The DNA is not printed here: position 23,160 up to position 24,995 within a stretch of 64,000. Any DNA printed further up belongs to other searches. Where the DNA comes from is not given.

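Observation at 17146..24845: Arn-like amino-sugar lipid-carrier pathway variant (aminotransferase, N-acetyltransferase, polyprenol-P synthase, methyltransferase, ArnT-like protein)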

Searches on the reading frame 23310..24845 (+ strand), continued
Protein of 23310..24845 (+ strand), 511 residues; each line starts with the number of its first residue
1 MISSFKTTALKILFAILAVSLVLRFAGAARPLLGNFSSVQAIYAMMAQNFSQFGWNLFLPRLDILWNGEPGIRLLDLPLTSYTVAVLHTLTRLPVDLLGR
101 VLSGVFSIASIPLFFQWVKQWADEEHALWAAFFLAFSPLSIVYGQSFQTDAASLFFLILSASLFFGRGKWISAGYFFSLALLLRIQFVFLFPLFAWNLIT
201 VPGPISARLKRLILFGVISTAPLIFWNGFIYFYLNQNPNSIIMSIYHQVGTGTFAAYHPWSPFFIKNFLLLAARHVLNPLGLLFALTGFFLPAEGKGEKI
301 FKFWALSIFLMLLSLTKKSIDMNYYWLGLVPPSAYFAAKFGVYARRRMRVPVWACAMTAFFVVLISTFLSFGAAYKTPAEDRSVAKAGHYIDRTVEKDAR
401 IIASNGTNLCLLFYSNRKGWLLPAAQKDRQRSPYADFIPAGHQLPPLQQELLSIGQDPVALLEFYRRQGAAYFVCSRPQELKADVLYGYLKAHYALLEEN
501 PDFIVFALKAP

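Call 36: find_encoding_contigs(protein=P0010, flank=10000, max_places=2)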
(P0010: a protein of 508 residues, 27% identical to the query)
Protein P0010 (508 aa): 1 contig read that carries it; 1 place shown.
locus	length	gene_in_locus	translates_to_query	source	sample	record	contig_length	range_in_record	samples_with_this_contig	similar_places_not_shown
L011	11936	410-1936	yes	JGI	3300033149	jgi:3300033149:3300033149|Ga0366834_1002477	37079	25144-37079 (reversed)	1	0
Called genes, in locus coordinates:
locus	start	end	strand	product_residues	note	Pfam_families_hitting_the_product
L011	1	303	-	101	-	?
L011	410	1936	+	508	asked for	PF13231:PMT_2, PF02366:PMT (weak)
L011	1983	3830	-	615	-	-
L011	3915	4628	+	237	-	-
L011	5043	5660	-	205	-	-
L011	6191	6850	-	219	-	-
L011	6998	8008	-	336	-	PF14237:GYF_2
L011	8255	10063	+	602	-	PF05990:DUF900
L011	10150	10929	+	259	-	-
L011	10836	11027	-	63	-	-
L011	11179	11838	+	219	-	-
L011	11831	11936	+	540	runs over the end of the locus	PF01145:Band_7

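Call 37: find_encoding_contigs(protein=P0005, flank=10000, max_places=2)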
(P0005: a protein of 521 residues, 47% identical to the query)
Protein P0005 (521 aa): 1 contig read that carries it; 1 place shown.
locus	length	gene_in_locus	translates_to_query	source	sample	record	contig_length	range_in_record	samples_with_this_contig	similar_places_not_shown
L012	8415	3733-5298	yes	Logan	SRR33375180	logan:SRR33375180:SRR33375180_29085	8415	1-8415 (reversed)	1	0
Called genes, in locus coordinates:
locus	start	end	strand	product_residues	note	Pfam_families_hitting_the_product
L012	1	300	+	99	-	?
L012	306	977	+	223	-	PF00535:Glycos_transf_2, PF13641:Glyco_tranf_2_3 (weak)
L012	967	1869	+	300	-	PF13489:Methyltransf_23, PF13847:Methyltransf_31, PF08241:Methyltransf_11, PF08242:Methyltransf_12, PF13649:Methyltransf_25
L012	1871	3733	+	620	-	-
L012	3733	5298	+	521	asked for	PF13231:PMT_2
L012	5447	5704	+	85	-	PF12728:HTH_17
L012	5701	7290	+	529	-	PF02310:B12-binding, PF04055:Radical_SAM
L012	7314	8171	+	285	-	PF03102:NeuB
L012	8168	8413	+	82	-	?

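Call 63: search_protein_representatives(alignment_id=A1)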
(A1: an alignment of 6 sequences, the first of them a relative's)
Query: 6 sequences, 516 profile positions. Proteins with E-value up to 0.001 (for the whole library): 4117; up to 1e-10: 1470; up to 1e-30: 330. The best 150 are listed.
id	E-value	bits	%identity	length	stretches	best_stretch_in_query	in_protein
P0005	2.3e-248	841.6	-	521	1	1-515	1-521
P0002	3.7e-244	827.7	-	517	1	3-515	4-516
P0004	8.0e-244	826.6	-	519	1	1-515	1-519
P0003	1.8e-240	815.5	-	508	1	1-515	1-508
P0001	1.1e-238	809.7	-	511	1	1-515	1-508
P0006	3.8e-232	788.1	-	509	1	3-515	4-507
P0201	1.1e-98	347.7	-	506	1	14-515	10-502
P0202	2.4e-89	316.9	-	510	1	10-515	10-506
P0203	1.9e-87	310.6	-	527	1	11-515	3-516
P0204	7.4e-86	305.4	-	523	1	10-515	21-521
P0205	3.5e-85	303.2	-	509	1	10-514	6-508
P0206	5.0e-85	302.7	-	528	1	9-515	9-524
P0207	2.4e-82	293.8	-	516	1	5-514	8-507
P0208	6.2e-78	279.3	-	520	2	6-433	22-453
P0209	2.4e-77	277.3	-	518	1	13-515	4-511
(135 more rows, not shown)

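Call 73: search_protein_families(library=pfam, proteins=[L001:3290-5644:+, L012:1871-3733:+], max_evalue=0.01)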
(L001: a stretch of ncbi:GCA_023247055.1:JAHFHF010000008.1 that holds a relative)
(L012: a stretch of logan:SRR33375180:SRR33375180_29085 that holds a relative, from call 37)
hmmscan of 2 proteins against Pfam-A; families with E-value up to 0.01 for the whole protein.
L001:3290-5644:+ (784 aa): 0 families

L012:1871-3733:+ (620 aa): 2 families
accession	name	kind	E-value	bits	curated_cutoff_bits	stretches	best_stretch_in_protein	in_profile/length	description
PF13231.12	PMT_2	-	0.00013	22.7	26.1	1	187-307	27-149/160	Dolichyl-phosphate-mannose-protein mannosyltransferase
PF02366.24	PMT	-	0.0011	19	22.7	1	175-322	80-231/245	Dolichyl-phosphate-mannose-protein mannosyltransferase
